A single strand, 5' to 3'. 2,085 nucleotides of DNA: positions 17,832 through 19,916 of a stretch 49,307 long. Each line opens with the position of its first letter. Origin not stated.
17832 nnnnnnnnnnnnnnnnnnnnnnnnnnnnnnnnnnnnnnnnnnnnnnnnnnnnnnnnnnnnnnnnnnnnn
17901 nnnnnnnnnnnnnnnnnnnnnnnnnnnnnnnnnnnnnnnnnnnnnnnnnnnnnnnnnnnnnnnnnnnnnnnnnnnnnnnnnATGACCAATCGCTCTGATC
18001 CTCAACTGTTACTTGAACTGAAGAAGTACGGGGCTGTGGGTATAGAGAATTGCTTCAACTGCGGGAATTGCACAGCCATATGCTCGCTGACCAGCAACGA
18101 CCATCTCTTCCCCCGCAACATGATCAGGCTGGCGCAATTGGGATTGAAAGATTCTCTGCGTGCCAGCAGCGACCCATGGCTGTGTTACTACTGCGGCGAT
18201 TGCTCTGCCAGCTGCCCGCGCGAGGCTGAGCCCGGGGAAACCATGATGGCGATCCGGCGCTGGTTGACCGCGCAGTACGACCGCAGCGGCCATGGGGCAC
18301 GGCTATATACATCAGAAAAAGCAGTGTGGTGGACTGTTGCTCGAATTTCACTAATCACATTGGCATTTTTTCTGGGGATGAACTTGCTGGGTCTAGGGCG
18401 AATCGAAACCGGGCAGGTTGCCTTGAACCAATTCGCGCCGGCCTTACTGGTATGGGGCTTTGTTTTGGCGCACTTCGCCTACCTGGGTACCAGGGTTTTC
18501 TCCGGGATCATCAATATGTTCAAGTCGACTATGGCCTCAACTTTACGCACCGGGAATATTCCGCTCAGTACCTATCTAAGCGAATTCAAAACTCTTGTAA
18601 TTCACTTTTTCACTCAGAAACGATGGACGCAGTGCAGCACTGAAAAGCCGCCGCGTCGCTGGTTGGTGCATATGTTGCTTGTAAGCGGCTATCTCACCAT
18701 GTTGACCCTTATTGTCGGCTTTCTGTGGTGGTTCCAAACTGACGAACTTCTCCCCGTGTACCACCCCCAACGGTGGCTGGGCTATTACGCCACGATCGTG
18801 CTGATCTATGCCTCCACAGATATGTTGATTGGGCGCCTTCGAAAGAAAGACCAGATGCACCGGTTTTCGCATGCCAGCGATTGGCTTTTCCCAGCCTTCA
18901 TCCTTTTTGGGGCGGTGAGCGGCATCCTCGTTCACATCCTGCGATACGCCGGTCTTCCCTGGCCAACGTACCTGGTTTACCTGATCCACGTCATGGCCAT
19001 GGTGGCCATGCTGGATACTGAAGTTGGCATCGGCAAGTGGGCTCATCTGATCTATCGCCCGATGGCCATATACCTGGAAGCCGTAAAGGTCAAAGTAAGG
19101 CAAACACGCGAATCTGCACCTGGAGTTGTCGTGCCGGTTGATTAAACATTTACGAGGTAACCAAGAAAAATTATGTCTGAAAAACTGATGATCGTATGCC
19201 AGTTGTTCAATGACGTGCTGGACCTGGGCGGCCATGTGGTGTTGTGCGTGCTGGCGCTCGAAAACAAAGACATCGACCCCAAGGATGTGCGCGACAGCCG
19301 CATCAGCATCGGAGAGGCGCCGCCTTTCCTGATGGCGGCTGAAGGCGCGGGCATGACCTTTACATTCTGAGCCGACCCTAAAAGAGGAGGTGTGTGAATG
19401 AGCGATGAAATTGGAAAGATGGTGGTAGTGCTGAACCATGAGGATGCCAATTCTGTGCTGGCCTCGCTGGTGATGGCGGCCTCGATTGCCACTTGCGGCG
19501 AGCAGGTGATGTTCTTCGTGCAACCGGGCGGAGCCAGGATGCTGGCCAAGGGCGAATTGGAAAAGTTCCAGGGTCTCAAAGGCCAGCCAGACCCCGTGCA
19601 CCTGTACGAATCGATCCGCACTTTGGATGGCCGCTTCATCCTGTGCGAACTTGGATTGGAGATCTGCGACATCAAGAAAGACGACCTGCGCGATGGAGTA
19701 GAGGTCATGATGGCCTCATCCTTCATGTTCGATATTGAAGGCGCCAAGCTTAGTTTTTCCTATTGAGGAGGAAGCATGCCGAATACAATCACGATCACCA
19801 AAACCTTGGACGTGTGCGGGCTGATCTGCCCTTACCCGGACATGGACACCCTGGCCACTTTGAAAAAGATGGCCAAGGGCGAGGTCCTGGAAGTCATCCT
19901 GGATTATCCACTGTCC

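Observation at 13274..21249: Qmo-type membrane redox complex embedded in a TusA/DsrE/YeeE sulfur-carrier operon, with no AprAB, Sat or HdrB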

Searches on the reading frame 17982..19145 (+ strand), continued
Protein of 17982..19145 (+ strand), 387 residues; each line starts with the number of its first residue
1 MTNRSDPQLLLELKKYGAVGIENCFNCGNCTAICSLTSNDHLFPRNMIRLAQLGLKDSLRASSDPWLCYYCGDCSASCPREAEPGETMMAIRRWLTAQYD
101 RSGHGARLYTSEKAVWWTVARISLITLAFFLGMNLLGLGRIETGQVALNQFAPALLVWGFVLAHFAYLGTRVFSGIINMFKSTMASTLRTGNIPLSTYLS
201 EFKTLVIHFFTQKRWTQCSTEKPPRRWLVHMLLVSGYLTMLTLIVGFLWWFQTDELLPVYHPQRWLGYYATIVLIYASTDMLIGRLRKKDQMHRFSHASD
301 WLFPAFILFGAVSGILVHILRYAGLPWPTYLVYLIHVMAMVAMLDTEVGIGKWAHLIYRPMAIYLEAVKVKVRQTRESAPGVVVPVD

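Call 60: search_protein_families(library=ncbifam, proteins=[P0288, P0294, P0300, P0312, P0322, P0306, P0344, P0307, P0269, P0271], max_evalue=1e-20)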
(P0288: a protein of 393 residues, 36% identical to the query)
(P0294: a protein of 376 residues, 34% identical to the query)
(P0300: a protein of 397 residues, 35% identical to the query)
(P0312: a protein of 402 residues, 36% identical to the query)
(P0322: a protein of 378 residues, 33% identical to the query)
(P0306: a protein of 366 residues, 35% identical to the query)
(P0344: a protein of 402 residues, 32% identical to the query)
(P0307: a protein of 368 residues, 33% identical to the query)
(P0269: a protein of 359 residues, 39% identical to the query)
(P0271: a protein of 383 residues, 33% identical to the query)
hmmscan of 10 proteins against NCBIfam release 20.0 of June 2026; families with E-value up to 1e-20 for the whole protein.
P0288 (393 aa): 1 family
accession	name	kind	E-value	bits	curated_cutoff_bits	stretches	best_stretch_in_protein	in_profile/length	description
NF038018.1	qmoC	equivalog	4.8e-58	197.3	300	1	11-372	6-358/360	quinone-interacting membrane-bound oxidoreductase complex subunit QmoC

P0294 (376 aa): 1 family
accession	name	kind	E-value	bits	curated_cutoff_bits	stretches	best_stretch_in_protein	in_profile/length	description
NF038018.1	qmoC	equivalog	8.9e-59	199.7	300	1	9-369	5-360/360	quinone-interacting membrane-bound oxidoreductase complex subunit QmoC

P0300 (397 aa): 1 family
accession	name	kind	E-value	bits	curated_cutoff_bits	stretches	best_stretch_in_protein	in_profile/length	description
NF038018.1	qmoC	equivalog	3.5e-63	214.2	300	1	12-386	7-358/360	quinone-interacting membrane-bound oxidoreductase complex subunit QmoC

P0312 (402 aa): 1 family
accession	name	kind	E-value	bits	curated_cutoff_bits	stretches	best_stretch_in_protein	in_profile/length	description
NF038018.1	qmoC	equivalog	2.1e-63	215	300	1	11-387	6-359/360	quinone-interacting membrane-bound oxidoreductase complex subunit QmoC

P0322 (378 aa): 1 family
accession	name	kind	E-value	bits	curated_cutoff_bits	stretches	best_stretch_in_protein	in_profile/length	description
NF038018.1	qmoC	equivalog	1.3e-58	199.2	300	1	6-369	2-358/360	quinone-interacting membrane-bound oxidoreductase complex subunit QmoC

P0306 (366 aa): 1 family
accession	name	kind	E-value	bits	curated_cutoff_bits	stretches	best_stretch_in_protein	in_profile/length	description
NF038018.1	qmoC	equivalog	9.6e-64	216.1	300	1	6-347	2-358/360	quinone-interacting membrane-bound oxidoreductase complex subunit QmoC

P0344 (402 aa): 1 family
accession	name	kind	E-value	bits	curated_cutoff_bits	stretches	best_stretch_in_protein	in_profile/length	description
NF038018.1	qmoC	equivalog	5.9e-60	203.6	300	1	12-376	6-358/360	quinone-interacting membrane-bound oxidoreductase complex subunit QmoC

P0307 (368 aa): 1 family
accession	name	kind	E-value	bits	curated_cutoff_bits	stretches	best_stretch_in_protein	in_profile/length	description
NF038018.1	qmoC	equivalog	5.6e-91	305.7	300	1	6-349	4-360/360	quinone-interacting membrane-bound oxidoreductase complex subunit QmoC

P0269 (359 aa): 1 family
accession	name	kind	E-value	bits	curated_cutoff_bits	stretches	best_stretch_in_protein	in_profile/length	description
NF038018.1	qmoC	equivalog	1.8e-47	162.6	300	1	7-345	4-360/360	quinone-interacting membrane-bound oxidoreductase complex subunit QmoC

P0271 (383 aa): 1 family
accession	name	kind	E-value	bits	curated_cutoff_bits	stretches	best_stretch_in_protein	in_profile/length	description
NF038018.1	qmoC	equivalog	5.6e-53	180.7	300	1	10-363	6-359/360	quinone-interacting membrane-bound oxidoreductase complex subunit QmoC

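Call 62: find_encoding_contigs(protein=P0307, flank=8000, max_places=2)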
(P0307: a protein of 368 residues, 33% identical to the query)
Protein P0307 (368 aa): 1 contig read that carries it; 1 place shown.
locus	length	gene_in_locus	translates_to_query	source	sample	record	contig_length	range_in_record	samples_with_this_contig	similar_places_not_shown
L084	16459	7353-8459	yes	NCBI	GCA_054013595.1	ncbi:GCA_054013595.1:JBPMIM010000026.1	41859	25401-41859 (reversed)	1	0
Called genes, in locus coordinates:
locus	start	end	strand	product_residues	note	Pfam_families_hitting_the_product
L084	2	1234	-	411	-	?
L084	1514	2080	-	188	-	PF01047:MarR (weak), PF08279:HTH_11 (weak), PF13404:HTH_AsnC-type, PF13412:HTH_24, PF01037:AsnC_trans_reg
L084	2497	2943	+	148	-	PF13686:DrsE_2 (faint), PF02635:DsrE (weak)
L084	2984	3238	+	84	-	PF01206:TusA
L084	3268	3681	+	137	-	PF02662:FlpD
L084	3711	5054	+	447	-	PF00890:FAD_binding_2 (weak), PF07992:Pyr_redox_2, PF12831:FAD_oxidored, PF13450:NAD_binding_8 (weak), PF13183:Fer4_8, PF13187:Fer4_9, PF00037:Fer4, PF07992:Pyr_redox_2, +10 more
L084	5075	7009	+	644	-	PF00890:FAD_binding_2 (weak), PF01266:DAO (weak), PF07992:Pyr_redox_2 (weak), PF12831:FAD_oxidored, PF12838:Fer4_7, PF13187:Fer4_9, PF13237:Fer4_10, PF14697:Fer4_21, +7 more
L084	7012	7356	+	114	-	-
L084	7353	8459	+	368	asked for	PF13183:Fer4_8, PF13187:Fer4_9 (weak), PF13237:Fer4_10 (weak), PF13534:Fer4_17, PF27541:CitB (weak)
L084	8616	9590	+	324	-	PF24034:DUF7343 (weak)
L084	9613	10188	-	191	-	PF00156:Pribosyltran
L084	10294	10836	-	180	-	PF01864:CarS-like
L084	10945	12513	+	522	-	PF23545:Zn_ribbon_HMPTM, PF04055:Radical_SAM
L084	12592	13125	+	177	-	PF01467:CTP_transf_like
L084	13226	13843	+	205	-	PF01035:DNA_binding_1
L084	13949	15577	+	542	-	PF00117:GATase, PF01174:SNO (weak), PF00977:His_biosynth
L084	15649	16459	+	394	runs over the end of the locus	PF00764:Arginosuc_synth, PF20979:Arginosuc_syn_C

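Call 64: find_encoding_contigs(protein=P0288, flank=8000, max_places=1)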
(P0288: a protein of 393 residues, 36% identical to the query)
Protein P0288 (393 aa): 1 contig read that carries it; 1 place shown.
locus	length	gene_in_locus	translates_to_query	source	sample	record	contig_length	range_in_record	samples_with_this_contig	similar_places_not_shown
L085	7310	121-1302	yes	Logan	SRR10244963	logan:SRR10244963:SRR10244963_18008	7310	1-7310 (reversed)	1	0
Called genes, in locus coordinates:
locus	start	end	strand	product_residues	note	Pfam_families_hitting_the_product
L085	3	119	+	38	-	?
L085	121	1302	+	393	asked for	PF12838:Fer4_7 (faint), PF13183:Fer4_8, PF13187:Fer4_9 (weak), PF13534:Fer4_17 (weak), PF02665:Nitrate_red_gam (faint)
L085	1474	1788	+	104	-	PF08666:SAF (weak)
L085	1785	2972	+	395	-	PF04295:GD_AH_second, PF20629:GD_AH_C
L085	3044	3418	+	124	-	PF02635:DsrE, PF13686:DrsE_2 (faint)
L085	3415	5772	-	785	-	PF00690:Cation_ATPase_N, PF00122:E1-E2_ATPase, PF00702:Hydrolase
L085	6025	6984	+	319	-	PF04055:Radical_SAM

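Call 65: find_encoding_contigs(protein=P0369, flank=8000, max_places=1)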
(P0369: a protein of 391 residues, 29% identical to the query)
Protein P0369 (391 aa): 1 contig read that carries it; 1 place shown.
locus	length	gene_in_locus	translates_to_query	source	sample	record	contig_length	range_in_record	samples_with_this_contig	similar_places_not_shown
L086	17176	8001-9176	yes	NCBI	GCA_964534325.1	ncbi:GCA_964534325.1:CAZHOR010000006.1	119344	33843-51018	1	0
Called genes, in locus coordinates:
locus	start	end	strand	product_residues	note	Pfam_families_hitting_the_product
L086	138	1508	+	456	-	PF14306:PUA_2, PF01747:ATP-sulfurylase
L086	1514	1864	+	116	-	PF22271:DUF6955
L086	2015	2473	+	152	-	PF12800:Fer4_4 (faint), PF12838:Fer4_7, PF13187:Fer4_9 (weak), PF00037:Fer4 (weak), PF12139:APS-reductase_C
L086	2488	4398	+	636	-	PF00890:FAD_binding_2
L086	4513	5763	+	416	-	PF00890:FAD_binding_2, PF01134:GIDA (faint), PF01266:DAO (weak), PF07992:Pyr_redox_2 (faint), PF12831:FAD_oxidored, PF13450:NAD_binding_8, PF13738:Pyr_redox_3 (faint), PF12838:Fer4_7 (weak), +6 more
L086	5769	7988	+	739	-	PF13738:Pyr_redox_3, PF00890:FAD_binding_2, PF01266:DAO (weak), PF07992:Pyr_redox_2, PF12831:FAD_oxidored, PF13450:NAD_binding_8, PF13187:Fer4_9, PF02662:FlpD, +10 more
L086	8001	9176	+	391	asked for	PF13187:Fer4_9 (faint), PF13183:Fer4_8, PF13534:Fer4_17 (weak)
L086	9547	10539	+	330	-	PF01925:TauE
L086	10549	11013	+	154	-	PF27327:AF_1016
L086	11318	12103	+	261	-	PF01791:DeoC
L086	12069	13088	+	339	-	PF01959:DHQS, PF26558:DHQS_2nd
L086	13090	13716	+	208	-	PF01487:DHquinase_I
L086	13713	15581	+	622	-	PF02153:PDH_N, PF20463:PDH_C (weak), PF01817:CM_2, PF00800:PDT, PF01842:ACT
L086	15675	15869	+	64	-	-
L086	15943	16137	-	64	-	PF12844:HTH_19 (weak), PF13443:HTH_26, PF13560:HTH_31, PF01381:HTH_3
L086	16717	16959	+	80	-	-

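Call 66: find_encoding_contigs(protein=P0344, flank=8000, max_places=1)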
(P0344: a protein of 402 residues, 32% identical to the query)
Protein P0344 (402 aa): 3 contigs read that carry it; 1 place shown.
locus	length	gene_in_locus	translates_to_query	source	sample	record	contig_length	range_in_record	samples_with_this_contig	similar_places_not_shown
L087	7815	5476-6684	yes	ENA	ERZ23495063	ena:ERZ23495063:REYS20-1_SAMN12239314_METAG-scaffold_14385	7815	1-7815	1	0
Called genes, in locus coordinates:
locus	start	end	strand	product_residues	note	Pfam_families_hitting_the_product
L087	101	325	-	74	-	PF01455:HupF_HypC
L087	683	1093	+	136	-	PF13686:DrsE_2 (faint)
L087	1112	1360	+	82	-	PF01206:TusA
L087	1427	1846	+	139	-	PF02662:FlpD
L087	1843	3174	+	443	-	PF00890:FAD_binding_2, PF01266:DAO (weak), PF01946:Thi4 (weak), PF07992:Pyr_redox_2 (weak), PF12831:FAD_oxidored, PF13450:NAD_binding_8 (weak), PF13183:Fer4_8 (weak), PF13237:Fer4_10 (weak), +6 more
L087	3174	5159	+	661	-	PF07992:Pyr_redox_2 (weak), PF00890:FAD_binding_2 (weak), PF12831:FAD_oxidored, PF12838:Fer4_7, PF14697:Fer4_21 (weak), PF13187:Fer4_9 (weak), PF25160:LdpA_Fe-S-bd (weak), PF00037:Fer4, +5 more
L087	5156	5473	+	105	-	-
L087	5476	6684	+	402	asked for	PF13183:Fer4_8, PF13187:Fer4_9 (weak), PF13237:Fer4_10 (weak), PF13534:Fer4_17 (weak), PF02665:Nitrate_red_gam (weak), PF27541:CitB (weak)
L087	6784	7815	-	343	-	?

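Call 71: find_encoding_contigs(protein=P0300, flank=8000, max_places=1)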
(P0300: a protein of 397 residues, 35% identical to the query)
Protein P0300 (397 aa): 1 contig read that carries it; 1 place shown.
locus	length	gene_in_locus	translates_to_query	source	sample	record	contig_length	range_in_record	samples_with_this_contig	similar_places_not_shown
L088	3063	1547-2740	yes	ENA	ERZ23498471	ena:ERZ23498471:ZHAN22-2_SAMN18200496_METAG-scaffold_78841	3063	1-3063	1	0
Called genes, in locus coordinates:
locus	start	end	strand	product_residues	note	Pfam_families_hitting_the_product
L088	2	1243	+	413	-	?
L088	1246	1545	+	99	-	-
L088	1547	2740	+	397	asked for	PF13183:Fer4_8 (weak), PF13187:Fer4_9 (weak), PF13534:Fer4_17 (weak), PF02665:Nitrate_red_gam (faint)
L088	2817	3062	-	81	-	?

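Call 72: find_encoding_contigs(protein=P0306, flank=8000, max_places=1)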
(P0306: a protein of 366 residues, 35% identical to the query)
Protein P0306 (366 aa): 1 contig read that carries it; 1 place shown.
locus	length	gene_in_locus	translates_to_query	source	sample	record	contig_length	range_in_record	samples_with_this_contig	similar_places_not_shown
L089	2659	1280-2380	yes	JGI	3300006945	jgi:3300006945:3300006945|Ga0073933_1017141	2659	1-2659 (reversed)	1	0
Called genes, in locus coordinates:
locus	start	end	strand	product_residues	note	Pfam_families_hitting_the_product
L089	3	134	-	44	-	?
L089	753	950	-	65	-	-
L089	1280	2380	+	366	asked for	PF13183:Fer4_8, PF13187:Fer4_9 (weak), PF13534:Fer4_17, PF27541:CitB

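Call 73: find_encoding_contigs(protein=P0271, flank=8000, max_places=1)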
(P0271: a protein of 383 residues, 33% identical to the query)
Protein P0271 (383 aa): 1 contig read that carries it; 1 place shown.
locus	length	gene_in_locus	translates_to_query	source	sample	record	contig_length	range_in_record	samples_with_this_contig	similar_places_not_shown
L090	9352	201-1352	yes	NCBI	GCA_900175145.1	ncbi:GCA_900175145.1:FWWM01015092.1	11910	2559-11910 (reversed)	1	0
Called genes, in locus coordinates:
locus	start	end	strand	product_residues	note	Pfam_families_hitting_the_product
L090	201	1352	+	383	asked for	PF12838:Fer4_7 (faint), PF13183:Fer4_8 (weak), PF13187:Fer4_9 (weak), PF13237:Fer4_10 (weak)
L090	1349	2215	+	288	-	PF00890:FAD_binding_2 (weak), PF07992:Pyr_redox_2 (weak), PF12831:FAD_oxidored, PF13450:NAD_binding_8 (weak), PF00037:Fer4 (weak), PF12797:Fer4_2 (weak), PF01257:2Fe-2S_thioredx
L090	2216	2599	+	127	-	-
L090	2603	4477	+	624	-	PF01257:2Fe-2S_thioredx (weak), PF01512:Complex1_51K, PF10531:SLBB (weak), PF10589:NADH_4Fe-4S, PF00037:Fer4, PF13237:Fer4_10, PF14697:Fer4_21, PF12838:Fer4_7, +5 more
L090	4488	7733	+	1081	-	PF13510:Fer2_4, PF14697:Fer4_21 (weak), PF13738:Pyr_redox_3 (weak), PF00890:FAD_binding_2, PF01266:DAO, PF07992:Pyr_redox_2, PF13450:NAD_binding_8, PF12838:Fer4_7, +7 more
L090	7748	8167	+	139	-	PF02662:FlpD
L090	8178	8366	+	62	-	-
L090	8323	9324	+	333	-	PF01058:Oxidored_q6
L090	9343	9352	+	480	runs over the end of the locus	PF27537:HoxH, PF00374:NiFeSe_Hases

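Call 74: find_encoding_contigs(protein=P0250, flank=8000, max_places=1)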
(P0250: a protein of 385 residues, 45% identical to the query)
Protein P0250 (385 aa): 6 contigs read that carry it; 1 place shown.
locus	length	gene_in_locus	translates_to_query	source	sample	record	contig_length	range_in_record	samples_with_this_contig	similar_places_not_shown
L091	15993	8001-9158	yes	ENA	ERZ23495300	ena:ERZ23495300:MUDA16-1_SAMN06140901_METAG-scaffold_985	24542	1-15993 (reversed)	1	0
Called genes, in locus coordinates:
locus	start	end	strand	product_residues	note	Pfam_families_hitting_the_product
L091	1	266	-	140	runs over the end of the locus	-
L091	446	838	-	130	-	PF07238:PilZ (weak)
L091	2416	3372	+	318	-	PF00037:Fer4 (weak), PF12837:Fer4_6 (weak), PF13237:Fer4_10, PF14697:Fer4_21, PF12838:Fer4_7, PF13187:Fer4_9, PF00037:Fer4 (weak), PF12837:Fer4_6 (weak), +4 more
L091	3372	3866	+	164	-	PF02662:FlpD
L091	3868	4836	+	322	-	PF01058:Oxidored_q6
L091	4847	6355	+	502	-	PF27537:HoxH, PF00374:NiFeSe_Hases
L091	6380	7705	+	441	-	PF00890:FAD_binding_2, PF01266:DAO (weak), PF07992:Pyr_redox_2 (weak), PF12831:FAD_oxidored, PF13450:NAD_binding_8 (weak), PF12838:Fer4_7 (weak), PF13187:Fer4_9 (weak), PF13237:Fer4_10 (weak), +5 more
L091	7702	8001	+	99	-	-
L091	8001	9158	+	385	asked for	PF12838:Fer4_7 (weak), PF13183:Fer4_8, PF13187:Fer4_9, PF13237:Fer4_10 (weak), PF13534:Fer4_17 (faint)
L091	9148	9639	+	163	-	PF01750:HycI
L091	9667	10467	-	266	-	PF02567:PhzC-PhzF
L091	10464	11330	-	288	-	PF11138:DUF2911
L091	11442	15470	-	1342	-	PF20736:Glyco_hydro127M (faint)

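Call 77: find_encoding_contigs(protein=P0391, flank=8000, max_places=1)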
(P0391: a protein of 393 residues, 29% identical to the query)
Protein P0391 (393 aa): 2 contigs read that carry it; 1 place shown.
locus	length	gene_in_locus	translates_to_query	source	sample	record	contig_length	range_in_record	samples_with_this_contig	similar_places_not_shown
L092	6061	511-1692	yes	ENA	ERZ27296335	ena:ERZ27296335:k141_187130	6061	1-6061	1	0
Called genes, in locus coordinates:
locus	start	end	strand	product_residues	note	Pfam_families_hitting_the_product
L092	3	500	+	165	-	?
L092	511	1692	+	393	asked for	PF13183:Fer4_8, PF13187:Fer4_9 (weak), PF13534:Fer4_17 (weak), PF27541:CitB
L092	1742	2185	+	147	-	PF00571:CBS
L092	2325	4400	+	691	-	PF03030:H_PPase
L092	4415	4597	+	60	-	-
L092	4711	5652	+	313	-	PF03692:CxxCxxCC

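Call 78: find_encoding_contigs(protein=P0333, flank=8000, max_places=1)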
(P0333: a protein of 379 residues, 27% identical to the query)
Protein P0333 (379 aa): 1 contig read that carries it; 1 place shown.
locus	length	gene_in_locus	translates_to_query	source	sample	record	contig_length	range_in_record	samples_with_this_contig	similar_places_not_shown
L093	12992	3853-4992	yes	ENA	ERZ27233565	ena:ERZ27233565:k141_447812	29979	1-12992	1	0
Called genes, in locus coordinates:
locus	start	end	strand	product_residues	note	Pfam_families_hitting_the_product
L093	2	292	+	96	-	?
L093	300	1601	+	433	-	PF00890:FAD_binding_2 (weak), PF01134:GIDA (weak), PF01266:DAO (faint), PF12831:FAD_oxidored, PF13450:NAD_binding_8 (weak), PF13187:Fer4_9, PF12838:Fer4_7 (weak), PF00037:Fer4, +5 more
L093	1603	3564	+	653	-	PF00890:FAD_binding_2, PF01266:DAO, PF12831:FAD_oxidored, PF13450:NAD_binding_8, PF00037:Fer4 (weak), PF12837:Fer4_6 (weak), PF13237:Fer4_10, PF14697:Fer4_21, +4 more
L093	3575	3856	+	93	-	-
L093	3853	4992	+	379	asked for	PF13187:Fer4_9, PF12838:Fer4_7 (faint), PF13183:Fer4_8 (weak), PF13534:Fer4_17 (weak)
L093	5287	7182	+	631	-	PF00326:Peptidase_S9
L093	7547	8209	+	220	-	PF01902:Diphthami_syn_2_N, PF28410:Diphthami_syn_2_C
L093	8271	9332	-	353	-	PF01040:UbiA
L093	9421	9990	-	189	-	PF06168:DUF981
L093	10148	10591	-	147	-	PF09969:DUF2203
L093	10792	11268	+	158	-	PF00581:Rhodanese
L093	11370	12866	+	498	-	PF12850:Metallophos_2 (faint), PF00149:Metallophos, PF04042:DNA_pol_E_B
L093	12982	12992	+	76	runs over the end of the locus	PF00137:ATP-synt_C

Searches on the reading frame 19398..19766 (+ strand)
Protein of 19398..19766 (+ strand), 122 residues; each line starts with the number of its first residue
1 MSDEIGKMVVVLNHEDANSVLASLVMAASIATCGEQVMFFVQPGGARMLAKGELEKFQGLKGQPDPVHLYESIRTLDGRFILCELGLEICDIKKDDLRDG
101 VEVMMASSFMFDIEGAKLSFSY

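Call 3: search_protein_families(library=pfam, proteins=[window:19398-19766:+], max_evalue=0.01)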
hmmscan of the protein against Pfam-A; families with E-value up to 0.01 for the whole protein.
window:19398-19766:+ (122 aa): 1 family
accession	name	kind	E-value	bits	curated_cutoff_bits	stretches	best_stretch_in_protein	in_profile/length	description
PF13686.11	DrsE_2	-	1.5e-07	31.9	25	1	69-117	104-152/156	DsrE/DsrF/DrsH-like family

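Call 4: search_protein_families(library=ncbifam, proteins=[window:19398-19766:+], max_evalue=0.01)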
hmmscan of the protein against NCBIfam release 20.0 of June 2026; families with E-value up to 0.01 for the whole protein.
window:19398-19766:+ (122 aa): 1 family
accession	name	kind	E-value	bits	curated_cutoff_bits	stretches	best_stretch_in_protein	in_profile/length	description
NF047629.1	SulfCarrDsrE2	equivalog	0.00082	19.6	210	1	60-110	97-147/159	sulfur carrier protein DsrE2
